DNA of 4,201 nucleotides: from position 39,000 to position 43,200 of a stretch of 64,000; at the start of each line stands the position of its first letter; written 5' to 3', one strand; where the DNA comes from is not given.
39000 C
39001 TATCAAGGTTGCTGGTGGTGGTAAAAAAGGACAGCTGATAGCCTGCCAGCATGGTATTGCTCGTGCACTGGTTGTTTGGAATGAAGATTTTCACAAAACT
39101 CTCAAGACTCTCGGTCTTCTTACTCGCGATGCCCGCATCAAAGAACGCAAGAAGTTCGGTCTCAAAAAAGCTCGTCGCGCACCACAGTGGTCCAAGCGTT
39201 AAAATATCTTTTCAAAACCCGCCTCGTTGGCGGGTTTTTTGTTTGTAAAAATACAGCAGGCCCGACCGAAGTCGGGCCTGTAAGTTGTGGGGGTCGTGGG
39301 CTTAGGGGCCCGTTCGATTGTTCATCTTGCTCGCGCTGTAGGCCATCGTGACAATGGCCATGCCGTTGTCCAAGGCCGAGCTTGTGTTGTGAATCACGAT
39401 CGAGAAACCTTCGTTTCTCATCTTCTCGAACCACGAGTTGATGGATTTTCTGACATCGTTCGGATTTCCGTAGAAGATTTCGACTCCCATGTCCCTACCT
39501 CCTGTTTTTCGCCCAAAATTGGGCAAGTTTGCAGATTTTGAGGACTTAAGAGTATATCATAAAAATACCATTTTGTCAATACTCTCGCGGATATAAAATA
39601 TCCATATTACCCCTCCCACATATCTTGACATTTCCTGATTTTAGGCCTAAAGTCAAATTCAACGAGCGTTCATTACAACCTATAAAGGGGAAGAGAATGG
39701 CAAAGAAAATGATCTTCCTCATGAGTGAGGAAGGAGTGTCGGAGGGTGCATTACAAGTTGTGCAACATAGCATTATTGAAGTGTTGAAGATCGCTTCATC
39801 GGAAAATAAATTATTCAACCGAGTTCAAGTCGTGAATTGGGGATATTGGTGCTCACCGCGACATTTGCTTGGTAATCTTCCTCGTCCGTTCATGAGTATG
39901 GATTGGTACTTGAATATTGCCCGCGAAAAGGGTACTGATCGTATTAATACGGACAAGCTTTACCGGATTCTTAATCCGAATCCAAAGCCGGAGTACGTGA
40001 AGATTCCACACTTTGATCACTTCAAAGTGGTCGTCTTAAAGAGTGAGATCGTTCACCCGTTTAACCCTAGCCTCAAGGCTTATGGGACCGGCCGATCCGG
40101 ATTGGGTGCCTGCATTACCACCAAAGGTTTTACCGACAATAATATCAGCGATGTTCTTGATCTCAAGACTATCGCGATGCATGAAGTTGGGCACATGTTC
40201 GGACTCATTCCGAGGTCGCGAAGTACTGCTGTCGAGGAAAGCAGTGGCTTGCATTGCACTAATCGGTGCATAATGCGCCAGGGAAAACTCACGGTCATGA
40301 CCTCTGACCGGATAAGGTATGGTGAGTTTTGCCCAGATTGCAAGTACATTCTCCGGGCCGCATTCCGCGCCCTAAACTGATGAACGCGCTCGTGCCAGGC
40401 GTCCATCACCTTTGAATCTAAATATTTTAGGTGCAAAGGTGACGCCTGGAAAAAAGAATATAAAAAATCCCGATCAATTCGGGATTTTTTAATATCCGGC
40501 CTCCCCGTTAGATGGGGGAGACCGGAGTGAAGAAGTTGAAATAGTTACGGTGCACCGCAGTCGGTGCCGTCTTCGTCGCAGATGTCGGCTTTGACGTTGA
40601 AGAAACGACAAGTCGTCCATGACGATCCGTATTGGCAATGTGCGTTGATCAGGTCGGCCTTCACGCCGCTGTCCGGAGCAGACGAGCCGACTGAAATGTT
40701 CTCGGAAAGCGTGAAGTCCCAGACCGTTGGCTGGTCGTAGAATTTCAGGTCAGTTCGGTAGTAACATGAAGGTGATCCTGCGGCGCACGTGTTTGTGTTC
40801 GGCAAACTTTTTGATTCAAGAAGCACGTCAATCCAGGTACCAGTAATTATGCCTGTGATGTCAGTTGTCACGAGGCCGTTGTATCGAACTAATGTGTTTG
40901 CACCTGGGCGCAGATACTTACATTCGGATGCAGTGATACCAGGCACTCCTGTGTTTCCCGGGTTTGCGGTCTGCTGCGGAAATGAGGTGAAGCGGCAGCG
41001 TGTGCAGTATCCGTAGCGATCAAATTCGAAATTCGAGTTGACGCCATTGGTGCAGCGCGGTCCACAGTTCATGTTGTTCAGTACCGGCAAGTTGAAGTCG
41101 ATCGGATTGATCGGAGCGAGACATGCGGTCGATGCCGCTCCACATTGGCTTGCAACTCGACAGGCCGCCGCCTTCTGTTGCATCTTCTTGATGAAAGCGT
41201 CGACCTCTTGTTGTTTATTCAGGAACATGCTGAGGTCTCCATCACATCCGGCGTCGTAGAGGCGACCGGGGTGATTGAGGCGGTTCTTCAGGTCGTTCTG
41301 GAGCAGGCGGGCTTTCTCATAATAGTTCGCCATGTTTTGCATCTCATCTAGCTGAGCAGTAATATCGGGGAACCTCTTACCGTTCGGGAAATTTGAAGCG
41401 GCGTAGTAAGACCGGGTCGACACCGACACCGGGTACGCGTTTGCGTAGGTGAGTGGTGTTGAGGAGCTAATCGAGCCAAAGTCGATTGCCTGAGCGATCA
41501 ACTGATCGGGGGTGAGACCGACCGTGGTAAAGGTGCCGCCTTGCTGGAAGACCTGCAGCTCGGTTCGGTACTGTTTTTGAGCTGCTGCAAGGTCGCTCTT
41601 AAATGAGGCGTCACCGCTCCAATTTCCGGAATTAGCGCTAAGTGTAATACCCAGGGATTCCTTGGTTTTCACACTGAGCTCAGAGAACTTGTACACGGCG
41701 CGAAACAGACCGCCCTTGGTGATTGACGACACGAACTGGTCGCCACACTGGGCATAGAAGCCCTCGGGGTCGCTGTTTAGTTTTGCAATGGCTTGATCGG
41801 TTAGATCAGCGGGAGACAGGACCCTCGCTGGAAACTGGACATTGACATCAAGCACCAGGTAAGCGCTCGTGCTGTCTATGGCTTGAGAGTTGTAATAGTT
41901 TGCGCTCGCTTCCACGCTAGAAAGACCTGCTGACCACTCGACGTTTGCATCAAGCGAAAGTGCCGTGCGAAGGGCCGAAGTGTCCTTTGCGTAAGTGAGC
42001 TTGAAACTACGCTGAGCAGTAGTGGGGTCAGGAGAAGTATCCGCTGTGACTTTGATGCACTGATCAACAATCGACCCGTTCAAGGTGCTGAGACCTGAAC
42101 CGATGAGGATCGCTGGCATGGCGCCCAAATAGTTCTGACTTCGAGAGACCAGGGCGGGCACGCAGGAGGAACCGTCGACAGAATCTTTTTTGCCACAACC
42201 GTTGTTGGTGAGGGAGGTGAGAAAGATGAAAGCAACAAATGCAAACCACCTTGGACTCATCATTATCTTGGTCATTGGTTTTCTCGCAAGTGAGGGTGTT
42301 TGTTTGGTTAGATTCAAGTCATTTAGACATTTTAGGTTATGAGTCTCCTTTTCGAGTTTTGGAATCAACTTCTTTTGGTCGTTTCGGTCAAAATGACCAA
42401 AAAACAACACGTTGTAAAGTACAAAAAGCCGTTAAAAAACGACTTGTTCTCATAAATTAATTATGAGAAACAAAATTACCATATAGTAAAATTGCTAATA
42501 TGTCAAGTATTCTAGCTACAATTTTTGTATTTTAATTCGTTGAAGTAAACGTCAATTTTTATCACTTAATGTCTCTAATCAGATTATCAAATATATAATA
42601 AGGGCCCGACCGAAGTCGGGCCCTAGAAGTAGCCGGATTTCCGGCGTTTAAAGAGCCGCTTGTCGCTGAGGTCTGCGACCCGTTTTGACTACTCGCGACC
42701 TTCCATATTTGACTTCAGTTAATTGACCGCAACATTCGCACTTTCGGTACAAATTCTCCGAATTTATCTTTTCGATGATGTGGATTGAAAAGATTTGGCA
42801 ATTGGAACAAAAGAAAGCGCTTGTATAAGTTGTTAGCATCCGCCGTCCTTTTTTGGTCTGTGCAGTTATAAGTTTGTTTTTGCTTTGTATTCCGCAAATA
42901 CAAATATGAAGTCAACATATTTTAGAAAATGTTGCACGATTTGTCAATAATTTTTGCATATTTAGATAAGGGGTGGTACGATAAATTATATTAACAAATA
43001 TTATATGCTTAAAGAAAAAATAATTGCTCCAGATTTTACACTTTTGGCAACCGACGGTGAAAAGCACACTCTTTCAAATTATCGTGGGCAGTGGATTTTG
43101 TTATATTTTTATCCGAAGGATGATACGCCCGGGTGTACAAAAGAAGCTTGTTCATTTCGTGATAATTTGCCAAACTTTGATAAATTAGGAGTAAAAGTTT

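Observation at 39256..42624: GC-rich 3.3-kb island bounded by two identical 20-nt hairpins, inserted directly after rpsI, carrying a metzincin-like protease and a MACPF-like lipoprotein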

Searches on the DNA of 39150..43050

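Call 92: search_rna_families(source=window, start=39150, end=43050, threshold=evalue, max_evalue=1)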
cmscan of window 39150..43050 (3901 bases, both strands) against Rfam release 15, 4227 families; matches with E-value up to 1: 9.
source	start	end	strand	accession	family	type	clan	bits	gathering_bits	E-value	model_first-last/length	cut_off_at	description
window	40460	40544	-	RF02891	AgrB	Gene; antisense;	-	32.1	40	0.011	1-84/84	no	ArsR-gov region gene B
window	39211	39283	-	RF02450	ncr1175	Gene; sRNA;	-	30.1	60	0.013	1-110/110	no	Bacillus sRNA ncr1175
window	40449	40517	-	RF01770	rimP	Cis-reg; leader;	-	25.3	47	0.48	1-102/102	no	Gammaprotebacteria rimP leader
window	39214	39288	-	RF00624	P9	Gene;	-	24.7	43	0.029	1-74/74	no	Pseudomonas sRNA P9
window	39156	39240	+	RF01394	isrK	Gene; sRNA;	-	22.4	50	0.078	1-77/77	no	isrK Hfq binding RNA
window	39200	39243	-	RF02628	Hrs1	Gene; sRNA;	-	22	56.4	0.46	1-74/74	no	Hfq-regulated sRNA 1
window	40397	40493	+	RF00506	Thr_leader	Cis-reg; leader;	-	22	55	0.65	1-118/118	no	Threonine operon leader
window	39203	39281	+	RF02634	EF3314_EF3315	Gene; sRNA;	-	21.5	100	0.072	1-141/141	no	Enterococcus sRNA EF3314_EF3315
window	39207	39244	+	RF02837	anti-hemB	Gene; sRNA;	-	18.3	49.5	0.61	1-81/81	no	Burkholderia RNA 7 (anti-hemB)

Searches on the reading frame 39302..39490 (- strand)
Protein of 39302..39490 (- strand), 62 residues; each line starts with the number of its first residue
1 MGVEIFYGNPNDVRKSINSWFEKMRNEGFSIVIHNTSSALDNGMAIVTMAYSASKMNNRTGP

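Call 9: search_protein_families(library=pfam, proteins=[window:39302-39490:-], max_evalue=1)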
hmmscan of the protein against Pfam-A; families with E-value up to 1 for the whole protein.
window:39302-39490:- (62 aa): 0 families

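Call 10: search_protein_families(library=ncbifam, proteins=[window:39302-39490:-], max_evalue=1)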
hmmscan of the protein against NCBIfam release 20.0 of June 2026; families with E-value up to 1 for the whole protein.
window:39302-39490:- (62 aa): 1 family
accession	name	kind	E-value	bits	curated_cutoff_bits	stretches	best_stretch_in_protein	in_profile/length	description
TIGR03860.1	FMN_nitrolo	subfamily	0.046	12.5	279.7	1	3-42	356-395/422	NtaA/DmoA family FMN-dependent monooxygenase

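Call 66: search_protein_families(library=phrogs, proteins=[window:39302-39490:-], max_evalue=0.1)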
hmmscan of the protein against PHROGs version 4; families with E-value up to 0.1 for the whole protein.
window:39302-39490:- (62 aa): 1 family
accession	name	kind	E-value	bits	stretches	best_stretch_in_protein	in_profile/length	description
phrog_15688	-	unknown function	0.0036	18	1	4-49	46-90/206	-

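Call 67: search_solved_structures(query=window:39302-39490:-, max_evalue=10)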
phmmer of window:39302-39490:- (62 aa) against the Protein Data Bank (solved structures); distinct sequences matched with E-value up to 10: 8.
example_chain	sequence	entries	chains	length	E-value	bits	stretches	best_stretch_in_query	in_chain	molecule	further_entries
2zrr_A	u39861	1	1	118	0.5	13.9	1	3-34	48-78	Mundticin KS immunity protein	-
2yj4_A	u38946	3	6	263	0.52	13.9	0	9-34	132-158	COPPER-TRANSPORTING ATPASE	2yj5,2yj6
4zk0_A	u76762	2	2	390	0.57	13.7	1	6-51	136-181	Serpin B4 | Serpin B3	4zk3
2zv6_A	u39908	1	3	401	0.6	13.7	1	6-51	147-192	Serpin B3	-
2iye_A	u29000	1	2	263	1.1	12.8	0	9-34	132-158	COPPER-TRANSPORTING ATPASE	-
2yj3_A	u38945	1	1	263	1.1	12.8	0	9-34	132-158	COPPER-TRANSPORTING ATPASE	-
5uij_A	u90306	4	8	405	1.2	12.7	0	19-42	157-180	Formyltransferase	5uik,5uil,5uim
5uin_A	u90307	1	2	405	1.2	12.7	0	19-42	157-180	Formyltransferase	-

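Call 81: search_protein_families(library=padloc, proteins=[window:39302-39490:-], max_evalue=0.01)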
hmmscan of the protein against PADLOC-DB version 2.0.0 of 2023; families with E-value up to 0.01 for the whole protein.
window:39302-39490:- (62 aa): 0 families
